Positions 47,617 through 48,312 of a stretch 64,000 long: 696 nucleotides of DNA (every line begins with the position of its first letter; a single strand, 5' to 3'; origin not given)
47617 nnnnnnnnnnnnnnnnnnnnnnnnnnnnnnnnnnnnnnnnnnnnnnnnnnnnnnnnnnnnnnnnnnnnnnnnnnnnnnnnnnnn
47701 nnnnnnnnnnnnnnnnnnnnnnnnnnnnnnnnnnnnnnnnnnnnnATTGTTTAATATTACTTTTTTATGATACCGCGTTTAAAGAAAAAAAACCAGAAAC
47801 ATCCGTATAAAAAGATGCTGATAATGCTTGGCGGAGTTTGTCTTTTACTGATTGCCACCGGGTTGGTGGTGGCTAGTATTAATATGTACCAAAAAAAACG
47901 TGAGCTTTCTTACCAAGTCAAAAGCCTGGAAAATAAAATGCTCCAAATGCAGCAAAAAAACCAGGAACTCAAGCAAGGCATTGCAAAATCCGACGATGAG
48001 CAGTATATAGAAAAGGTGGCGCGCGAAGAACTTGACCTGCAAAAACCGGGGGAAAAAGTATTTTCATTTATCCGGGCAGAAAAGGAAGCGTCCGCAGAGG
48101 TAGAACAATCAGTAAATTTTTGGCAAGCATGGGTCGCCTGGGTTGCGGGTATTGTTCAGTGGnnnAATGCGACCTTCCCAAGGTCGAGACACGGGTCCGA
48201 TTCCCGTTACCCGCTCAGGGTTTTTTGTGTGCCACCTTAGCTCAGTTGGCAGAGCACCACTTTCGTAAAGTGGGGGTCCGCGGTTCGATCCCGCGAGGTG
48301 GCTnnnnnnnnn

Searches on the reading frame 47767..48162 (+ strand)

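Call 104: search_protein_families(library=pfam, proteins=[window:47767-48162:+], max_evalue=0.001)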
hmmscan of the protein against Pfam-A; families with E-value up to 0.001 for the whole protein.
window:47767-48162:+ (132 aa): 1 family
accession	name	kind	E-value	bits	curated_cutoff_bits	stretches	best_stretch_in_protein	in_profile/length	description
PF04977.20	DivIC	-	9.6e-15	54.6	28.9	1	27-102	2-78/80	Septum formation initiator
